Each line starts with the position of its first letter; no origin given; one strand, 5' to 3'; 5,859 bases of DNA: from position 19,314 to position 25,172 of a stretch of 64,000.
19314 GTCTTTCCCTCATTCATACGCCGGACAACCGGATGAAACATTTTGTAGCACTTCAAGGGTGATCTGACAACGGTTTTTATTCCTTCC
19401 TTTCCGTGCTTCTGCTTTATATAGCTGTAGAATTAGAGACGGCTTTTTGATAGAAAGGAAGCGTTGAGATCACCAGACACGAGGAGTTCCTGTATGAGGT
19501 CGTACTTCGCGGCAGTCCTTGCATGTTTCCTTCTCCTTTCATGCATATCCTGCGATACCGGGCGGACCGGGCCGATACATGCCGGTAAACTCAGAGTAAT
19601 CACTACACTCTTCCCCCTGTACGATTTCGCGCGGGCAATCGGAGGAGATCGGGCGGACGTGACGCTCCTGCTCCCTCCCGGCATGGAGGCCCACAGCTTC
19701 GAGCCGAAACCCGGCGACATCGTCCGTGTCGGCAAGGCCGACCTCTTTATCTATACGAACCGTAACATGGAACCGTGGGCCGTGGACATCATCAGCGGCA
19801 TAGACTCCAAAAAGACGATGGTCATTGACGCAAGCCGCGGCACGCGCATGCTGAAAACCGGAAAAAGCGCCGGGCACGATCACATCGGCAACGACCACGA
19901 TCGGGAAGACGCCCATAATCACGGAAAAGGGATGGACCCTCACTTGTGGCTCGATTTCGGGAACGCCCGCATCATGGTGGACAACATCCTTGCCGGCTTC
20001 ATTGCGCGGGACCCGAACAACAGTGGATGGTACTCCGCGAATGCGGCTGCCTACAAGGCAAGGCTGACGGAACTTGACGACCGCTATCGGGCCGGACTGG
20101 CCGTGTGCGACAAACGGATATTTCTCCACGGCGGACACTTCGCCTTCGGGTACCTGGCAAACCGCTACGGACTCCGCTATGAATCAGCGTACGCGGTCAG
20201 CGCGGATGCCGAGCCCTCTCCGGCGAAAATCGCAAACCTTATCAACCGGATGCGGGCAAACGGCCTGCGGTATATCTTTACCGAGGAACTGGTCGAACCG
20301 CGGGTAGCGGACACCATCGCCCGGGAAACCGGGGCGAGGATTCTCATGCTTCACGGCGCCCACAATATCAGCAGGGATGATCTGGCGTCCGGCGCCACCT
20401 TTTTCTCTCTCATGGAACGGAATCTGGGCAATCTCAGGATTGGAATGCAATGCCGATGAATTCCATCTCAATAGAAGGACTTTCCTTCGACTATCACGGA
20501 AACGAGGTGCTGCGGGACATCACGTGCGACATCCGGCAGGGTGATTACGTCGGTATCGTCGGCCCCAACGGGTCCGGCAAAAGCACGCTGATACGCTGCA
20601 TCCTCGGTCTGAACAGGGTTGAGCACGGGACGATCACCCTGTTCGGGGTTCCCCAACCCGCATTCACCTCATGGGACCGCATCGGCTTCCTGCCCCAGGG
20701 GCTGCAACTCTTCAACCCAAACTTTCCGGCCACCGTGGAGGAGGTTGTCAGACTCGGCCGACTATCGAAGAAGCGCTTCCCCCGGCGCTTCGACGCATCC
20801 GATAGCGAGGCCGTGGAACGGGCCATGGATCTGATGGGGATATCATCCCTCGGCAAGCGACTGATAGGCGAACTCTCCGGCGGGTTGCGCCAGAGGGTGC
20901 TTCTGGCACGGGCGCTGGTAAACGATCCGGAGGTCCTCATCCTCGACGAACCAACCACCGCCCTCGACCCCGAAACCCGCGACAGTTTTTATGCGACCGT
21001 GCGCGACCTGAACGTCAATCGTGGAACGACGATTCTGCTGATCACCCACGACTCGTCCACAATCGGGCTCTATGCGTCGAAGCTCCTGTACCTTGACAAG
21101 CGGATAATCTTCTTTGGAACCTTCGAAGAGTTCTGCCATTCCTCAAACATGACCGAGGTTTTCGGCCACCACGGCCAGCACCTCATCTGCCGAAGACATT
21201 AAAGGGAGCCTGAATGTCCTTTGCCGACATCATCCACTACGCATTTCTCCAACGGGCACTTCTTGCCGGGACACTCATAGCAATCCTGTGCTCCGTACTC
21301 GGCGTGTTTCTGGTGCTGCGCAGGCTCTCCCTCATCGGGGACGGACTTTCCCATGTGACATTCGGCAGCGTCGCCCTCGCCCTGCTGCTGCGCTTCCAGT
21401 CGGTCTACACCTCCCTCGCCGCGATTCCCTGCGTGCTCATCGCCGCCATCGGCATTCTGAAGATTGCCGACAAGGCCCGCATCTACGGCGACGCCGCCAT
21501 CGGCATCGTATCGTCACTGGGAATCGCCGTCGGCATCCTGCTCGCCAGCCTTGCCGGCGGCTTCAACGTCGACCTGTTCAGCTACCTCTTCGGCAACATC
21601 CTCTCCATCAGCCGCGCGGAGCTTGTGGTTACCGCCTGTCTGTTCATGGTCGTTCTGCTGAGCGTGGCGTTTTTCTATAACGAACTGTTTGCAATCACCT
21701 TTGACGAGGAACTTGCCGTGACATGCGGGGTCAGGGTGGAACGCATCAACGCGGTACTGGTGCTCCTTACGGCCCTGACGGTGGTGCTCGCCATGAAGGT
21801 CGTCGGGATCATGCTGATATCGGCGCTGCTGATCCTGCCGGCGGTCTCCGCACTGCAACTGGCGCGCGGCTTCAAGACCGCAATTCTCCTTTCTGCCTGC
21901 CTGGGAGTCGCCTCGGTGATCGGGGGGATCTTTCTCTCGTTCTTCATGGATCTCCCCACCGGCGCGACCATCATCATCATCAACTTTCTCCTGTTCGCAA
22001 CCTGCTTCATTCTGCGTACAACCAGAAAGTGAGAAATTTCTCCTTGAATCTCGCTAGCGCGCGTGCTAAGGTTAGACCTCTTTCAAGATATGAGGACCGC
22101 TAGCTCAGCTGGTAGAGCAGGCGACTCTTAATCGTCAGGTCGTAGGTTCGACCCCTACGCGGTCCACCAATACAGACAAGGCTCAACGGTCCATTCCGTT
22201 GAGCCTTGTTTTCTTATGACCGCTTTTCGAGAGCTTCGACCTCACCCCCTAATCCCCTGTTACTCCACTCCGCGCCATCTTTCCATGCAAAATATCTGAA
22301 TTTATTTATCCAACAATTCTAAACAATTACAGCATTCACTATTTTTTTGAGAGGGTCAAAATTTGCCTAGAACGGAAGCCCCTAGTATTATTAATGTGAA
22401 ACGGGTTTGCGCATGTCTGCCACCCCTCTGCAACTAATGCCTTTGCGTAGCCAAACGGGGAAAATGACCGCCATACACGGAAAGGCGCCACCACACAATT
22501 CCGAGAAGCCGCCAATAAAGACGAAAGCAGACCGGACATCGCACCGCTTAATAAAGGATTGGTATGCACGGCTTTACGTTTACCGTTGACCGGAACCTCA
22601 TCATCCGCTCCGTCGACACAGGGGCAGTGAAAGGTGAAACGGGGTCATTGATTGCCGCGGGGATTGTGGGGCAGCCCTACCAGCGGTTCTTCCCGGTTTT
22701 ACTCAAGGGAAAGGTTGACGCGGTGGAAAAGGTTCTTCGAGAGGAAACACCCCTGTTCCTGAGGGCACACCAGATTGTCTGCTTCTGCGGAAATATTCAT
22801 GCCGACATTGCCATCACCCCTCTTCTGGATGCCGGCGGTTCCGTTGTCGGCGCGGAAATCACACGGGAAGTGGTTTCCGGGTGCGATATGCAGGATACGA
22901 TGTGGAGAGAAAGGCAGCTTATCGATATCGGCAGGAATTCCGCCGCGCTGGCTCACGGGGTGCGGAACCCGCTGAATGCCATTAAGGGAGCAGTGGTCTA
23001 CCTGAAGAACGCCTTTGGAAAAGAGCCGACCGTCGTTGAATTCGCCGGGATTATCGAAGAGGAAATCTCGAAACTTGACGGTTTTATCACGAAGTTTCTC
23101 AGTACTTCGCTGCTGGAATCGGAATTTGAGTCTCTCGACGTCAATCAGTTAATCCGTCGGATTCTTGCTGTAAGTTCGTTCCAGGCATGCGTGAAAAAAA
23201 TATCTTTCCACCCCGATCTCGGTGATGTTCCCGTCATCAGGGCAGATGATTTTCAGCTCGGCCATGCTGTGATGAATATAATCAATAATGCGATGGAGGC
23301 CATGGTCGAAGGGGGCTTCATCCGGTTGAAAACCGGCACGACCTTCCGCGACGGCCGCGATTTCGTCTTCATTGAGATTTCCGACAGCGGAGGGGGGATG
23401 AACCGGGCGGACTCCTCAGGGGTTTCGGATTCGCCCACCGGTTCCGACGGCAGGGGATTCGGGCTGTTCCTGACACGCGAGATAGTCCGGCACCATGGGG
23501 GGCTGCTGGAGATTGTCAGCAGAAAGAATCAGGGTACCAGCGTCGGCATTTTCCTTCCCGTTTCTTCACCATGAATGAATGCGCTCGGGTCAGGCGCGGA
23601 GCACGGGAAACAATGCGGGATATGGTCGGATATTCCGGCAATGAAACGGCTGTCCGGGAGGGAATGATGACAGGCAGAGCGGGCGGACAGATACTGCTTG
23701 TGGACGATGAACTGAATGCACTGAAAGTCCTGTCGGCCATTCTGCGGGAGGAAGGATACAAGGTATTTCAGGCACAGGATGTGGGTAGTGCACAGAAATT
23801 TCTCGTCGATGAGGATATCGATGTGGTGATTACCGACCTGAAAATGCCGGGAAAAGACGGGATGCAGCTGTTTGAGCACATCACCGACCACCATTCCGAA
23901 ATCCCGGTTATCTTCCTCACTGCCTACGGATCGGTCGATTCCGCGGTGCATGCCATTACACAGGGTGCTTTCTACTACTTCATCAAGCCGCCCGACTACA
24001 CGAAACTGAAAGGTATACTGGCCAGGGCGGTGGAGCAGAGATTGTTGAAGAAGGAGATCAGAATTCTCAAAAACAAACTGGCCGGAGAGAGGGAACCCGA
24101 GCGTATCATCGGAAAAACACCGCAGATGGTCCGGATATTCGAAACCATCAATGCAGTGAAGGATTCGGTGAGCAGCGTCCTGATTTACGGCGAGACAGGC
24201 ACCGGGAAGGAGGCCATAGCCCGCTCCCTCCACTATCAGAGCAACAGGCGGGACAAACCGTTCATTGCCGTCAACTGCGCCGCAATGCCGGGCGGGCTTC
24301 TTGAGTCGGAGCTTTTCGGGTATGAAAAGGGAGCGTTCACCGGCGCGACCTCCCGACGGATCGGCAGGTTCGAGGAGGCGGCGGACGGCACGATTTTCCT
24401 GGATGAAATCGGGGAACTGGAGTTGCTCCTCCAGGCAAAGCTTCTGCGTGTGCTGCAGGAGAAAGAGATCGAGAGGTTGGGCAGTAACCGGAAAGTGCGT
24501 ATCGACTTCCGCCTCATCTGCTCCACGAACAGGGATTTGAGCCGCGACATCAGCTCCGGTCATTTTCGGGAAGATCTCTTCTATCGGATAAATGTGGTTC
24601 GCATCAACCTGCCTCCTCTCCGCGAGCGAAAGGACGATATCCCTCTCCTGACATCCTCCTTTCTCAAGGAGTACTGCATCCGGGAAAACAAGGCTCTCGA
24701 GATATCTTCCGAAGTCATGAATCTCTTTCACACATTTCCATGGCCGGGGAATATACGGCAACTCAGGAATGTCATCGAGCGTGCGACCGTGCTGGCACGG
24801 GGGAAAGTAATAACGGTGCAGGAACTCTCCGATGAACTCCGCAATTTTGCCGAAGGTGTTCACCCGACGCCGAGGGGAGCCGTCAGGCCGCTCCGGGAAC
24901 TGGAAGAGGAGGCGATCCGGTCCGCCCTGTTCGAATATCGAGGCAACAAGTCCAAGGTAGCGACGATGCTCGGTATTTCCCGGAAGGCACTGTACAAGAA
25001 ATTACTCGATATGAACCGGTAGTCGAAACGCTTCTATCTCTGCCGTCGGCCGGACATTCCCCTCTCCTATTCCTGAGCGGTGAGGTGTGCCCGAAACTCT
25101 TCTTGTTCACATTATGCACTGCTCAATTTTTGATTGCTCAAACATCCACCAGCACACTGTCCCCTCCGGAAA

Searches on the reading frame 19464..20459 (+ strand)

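Call 64: search_protein_families(library=pfam, proteins=[window:19464-20459:+], max_evalue=0.001)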
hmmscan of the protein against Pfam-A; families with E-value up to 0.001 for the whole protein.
window:19464-20459:+ (331 aa): 1 family
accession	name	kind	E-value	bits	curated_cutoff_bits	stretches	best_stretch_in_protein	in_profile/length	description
PF01297.22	ZnuA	-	1.3e-77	261.3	29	1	45-325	1-261/263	Zinc-uptake complex component A periplasmic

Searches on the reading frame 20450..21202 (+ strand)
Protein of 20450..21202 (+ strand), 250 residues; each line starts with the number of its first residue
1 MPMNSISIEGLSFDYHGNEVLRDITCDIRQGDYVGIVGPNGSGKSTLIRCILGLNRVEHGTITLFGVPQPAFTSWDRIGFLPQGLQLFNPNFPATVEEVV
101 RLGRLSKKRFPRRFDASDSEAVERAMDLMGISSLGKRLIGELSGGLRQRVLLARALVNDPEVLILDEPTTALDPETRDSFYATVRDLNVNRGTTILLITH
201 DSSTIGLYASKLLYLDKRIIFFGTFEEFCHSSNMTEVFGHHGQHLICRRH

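Call 64: search_protein_families(library=pfam, proteins=[window:20450-21202:+], max_evalue=0.001)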
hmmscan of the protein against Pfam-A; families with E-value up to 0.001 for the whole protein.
window:20450-21202:+ (250 aa): 6 families
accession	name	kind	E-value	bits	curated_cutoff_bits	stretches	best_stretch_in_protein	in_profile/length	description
PF00005.33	ABC_tran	-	8e-29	101.4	25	1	21-170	1-137/137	ABC transporter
PF13304.12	AAA_21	-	2.7e-13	51.1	27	2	71-203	176-301/304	AAA domain, putative AbiEii toxin, Type IV TA system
PF02463.25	SMC_N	-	2.8e-05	24.1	40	0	33-53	26-49/220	RecF/RecN/SMC N terminal domain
PF13476.12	AAA_23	-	0.00016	22.8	27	1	35-51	23-39/201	AAA domain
PF13191.12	AAA_16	-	0.00023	22.1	32.6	1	21-189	12-161/167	AAA ATPase domain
PF13555.12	AAA_29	-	0.00051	20.2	27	0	26-48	17-39/61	P-loop containing region of AAA domain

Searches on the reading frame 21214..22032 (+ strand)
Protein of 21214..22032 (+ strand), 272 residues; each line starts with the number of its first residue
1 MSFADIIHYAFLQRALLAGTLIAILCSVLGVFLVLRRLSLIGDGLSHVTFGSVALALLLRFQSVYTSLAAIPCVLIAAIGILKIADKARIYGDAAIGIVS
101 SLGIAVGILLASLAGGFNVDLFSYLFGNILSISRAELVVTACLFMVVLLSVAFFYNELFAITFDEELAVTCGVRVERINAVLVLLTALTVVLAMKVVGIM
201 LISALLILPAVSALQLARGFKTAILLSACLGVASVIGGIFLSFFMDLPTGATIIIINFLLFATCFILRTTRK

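Call 64: search_protein_families(library=pfam, proteins=[window:21214-22032:+], max_evalue=0.001)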
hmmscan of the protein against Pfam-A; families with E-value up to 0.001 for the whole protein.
window:21214-22032:+ (272 aa): 2 families
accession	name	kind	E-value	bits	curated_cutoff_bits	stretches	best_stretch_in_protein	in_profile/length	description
PF00950.22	ABC-3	-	1.9e-69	234.5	20.1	1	9-266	2-256/258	ABC 3 transport family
PF01032.23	FecCD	-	1.8e-06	27.7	26.5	1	50-267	85-307/311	FecCD transport family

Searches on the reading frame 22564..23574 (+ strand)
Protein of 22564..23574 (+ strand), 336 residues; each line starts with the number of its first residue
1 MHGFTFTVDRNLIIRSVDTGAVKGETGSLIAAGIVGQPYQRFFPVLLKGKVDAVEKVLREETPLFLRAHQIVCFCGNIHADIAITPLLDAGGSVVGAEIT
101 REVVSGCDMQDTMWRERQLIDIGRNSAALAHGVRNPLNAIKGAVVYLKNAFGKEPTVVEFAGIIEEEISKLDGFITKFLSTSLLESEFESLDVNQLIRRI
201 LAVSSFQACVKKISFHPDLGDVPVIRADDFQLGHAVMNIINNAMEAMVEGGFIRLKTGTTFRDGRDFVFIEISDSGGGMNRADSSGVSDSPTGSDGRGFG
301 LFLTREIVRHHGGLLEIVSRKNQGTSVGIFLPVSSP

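Call 64: search_protein_families(library=pfam, proteins=[window:22564-23574:+], max_evalue=0.001)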
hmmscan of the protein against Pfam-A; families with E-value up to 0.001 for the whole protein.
window:22564-23574:+ (336 aa): 3 families
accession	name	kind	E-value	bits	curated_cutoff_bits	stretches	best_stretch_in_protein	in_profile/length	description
PF02518.31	HATPase_c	-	5.8e-15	56.1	26.4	1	228-333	2-109/111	Histidine kinase-, DNA gyrase B-, and HSP90-like ATPase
PF00512.31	HisKA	-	3.5e-06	27.4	26.9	1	127-186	7-65/66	His Kinase A (phospho-acceptor) domain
PF14501.12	HATPase_c_5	-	0.00019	21.7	22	1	232-320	6-91/102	GHKL domain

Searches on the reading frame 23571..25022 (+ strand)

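Call 64: search_protein_families(library=pfam, proteins=[window:23571-25022:+], max_evalue=0.001)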
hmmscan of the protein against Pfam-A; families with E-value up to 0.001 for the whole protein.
window:23571-25022:+ (483 aa): 8 families
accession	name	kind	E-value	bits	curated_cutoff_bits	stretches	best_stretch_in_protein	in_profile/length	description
PF00158.32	Sigma54_activat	-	5.1e-70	234.9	20.2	1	179-345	1-167/168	Sigma-54 interaction domain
PF25601.1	AAA_lid_14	-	9.6e-26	89.9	27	1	351-427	1-78/87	AAA+ ATPase lid domain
PF00072.30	Response_reg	-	3.7e-25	88.7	30.2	1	41-147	1-107/111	Response regulator receiver domain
PF14532.12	Sigma54_activ_2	-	7.8e-23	81.7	25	1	180-350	1-138/138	Sigma-54 interaction domain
PF02954.25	HTH_8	-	9.8e-11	41.7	22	1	441-478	2-39/42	Bacterial regulatory protein, Fis family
PF07728.20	AAA_5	-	1.1e-05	25.9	22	1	203-321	2-123/139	AAA domain (dynein-related subfamily)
PF00004.35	AAA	-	0.00012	23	21.2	1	203-332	1-119/131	ATPase family associated with various cellular activities (AAA)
PF13191.12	AAA_16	-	0.00022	22.2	32.6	1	179-239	2-63/167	AAA ATPase domain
